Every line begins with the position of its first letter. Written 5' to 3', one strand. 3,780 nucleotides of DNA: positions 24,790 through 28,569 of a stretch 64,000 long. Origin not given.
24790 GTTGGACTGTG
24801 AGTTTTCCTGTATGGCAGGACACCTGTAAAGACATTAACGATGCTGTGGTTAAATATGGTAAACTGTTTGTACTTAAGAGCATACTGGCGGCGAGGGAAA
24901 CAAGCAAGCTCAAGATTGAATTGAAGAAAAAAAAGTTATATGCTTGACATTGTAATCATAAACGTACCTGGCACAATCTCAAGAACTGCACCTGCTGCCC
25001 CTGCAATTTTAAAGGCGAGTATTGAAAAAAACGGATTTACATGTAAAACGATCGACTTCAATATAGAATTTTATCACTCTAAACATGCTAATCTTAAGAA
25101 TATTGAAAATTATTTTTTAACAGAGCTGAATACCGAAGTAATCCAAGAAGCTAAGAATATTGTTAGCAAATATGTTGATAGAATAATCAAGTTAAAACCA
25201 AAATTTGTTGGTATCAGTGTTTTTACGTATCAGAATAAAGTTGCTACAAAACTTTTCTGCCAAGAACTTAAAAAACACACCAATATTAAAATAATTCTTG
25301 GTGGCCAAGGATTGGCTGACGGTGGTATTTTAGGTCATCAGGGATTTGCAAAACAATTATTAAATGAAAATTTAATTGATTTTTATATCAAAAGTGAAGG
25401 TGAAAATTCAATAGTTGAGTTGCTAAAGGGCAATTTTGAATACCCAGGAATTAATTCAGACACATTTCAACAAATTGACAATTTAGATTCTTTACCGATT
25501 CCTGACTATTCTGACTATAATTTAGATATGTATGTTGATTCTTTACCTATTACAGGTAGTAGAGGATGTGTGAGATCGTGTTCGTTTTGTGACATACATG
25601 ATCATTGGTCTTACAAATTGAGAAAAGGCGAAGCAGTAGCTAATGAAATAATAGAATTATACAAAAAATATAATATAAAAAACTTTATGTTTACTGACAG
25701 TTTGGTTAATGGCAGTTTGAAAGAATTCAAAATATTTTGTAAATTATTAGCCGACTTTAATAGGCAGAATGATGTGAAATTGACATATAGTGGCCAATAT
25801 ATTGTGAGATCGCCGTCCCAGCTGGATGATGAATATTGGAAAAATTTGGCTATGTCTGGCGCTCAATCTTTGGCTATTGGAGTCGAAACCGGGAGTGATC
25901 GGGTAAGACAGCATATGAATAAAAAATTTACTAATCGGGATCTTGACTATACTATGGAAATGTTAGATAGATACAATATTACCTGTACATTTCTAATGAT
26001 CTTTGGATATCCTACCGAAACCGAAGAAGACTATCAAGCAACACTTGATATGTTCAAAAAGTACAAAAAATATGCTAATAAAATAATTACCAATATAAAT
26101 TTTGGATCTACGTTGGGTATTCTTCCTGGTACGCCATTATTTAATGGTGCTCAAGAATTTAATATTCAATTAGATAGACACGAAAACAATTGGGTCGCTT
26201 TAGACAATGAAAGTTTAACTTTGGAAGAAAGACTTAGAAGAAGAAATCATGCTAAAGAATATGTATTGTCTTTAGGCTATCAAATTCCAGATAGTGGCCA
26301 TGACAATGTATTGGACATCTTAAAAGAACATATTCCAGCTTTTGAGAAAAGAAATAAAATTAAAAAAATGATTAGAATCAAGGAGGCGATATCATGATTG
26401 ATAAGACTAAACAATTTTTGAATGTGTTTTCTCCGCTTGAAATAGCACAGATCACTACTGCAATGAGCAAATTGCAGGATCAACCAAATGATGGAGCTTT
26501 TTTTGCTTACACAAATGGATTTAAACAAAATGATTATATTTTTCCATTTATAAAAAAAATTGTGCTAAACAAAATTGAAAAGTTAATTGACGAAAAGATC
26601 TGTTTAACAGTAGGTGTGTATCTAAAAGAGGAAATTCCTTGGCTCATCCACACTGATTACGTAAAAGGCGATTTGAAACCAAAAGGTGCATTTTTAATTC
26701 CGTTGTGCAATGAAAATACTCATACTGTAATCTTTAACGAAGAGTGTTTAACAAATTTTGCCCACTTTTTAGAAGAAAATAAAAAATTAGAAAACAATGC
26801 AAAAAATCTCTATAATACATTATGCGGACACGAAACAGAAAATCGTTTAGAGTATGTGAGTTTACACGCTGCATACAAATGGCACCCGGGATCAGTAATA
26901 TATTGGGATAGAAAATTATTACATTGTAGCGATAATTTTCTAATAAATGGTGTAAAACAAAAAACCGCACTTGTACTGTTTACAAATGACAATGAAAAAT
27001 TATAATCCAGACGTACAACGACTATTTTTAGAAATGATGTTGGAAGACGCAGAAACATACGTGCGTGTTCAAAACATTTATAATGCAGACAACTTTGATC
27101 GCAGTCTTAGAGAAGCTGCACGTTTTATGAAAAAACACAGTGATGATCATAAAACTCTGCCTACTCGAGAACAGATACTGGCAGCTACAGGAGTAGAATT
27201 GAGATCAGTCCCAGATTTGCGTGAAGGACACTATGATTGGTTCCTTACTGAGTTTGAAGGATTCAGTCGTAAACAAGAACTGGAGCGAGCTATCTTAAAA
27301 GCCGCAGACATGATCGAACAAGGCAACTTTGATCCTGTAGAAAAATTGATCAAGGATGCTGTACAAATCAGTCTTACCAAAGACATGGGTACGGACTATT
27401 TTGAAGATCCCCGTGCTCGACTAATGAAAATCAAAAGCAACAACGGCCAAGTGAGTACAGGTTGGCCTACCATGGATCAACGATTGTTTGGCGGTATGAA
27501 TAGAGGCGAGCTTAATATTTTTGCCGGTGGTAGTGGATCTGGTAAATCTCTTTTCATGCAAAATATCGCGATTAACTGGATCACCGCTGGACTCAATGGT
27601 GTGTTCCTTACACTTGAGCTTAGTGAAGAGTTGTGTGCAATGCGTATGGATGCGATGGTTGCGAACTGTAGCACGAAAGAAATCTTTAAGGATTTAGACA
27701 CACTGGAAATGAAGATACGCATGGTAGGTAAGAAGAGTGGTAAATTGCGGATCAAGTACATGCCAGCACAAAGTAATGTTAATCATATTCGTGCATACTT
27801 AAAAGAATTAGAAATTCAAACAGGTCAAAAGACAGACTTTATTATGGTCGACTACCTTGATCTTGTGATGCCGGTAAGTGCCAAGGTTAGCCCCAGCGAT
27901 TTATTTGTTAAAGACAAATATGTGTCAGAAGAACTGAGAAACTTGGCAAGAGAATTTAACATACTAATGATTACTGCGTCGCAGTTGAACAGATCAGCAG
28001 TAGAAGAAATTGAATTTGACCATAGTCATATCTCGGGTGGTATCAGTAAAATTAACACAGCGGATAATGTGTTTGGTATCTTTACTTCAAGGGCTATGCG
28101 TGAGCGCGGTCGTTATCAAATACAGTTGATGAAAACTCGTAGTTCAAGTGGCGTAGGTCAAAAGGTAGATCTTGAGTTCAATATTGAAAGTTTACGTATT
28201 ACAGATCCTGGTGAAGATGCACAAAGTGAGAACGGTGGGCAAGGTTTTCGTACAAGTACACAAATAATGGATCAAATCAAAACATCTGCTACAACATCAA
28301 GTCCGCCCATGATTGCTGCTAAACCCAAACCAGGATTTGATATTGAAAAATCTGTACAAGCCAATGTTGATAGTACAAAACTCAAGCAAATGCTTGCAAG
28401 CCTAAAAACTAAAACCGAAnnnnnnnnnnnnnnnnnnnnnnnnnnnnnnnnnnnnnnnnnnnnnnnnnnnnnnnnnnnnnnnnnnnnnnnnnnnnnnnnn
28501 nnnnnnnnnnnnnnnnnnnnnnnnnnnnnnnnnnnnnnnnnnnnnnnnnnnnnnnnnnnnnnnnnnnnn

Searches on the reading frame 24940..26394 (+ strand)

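Call 28: search_protein_families(library=phrogs, proteins=[window:24940-26394:+], max_evalue=0.001)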
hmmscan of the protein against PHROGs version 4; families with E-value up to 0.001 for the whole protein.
window:24940-26394:+ (485 aa): 2 families
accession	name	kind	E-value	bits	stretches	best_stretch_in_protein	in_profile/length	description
phrog_21079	-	unknown function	8.6e-08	32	1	179-366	243-433/648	-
phrog_9298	-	other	0.00061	20.2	0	182-237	83-133/305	radical SAM domain protein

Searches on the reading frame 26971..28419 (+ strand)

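Call 28: search_protein_families(library=phrogs, proteins=[window:26971-28419:+], max_evalue=0.001)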
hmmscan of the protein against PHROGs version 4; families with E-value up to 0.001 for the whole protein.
window:26971-28419:+ (483 aa): 6 families
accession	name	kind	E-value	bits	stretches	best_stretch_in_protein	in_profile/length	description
phrog_19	-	DNA, RNA and nucleotide metabolism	4e-72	245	1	6-427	154-589/621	DnaB-like replicative helicase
phrog_239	-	DNA, RNA and nucleotide metabolism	3.2e-27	96.8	1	111-426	292-612/801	DNA primase/helicase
phrog_243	-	DNA, RNA and nucleotide metabolism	1.1e-20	74.8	1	154-415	10-270/273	DnaB-like replicative helicase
phrog_11530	-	unknown function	1.9e-05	25.6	1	267-342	13-83/184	-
phrog_97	-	other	4.2e-05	23.9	1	157-202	46-96/506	UvsX-like recombinase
phrog_8337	-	DNA, RNA and nucleotide metabolism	0.00017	22.1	1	154-240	43-129/273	DNA repair protein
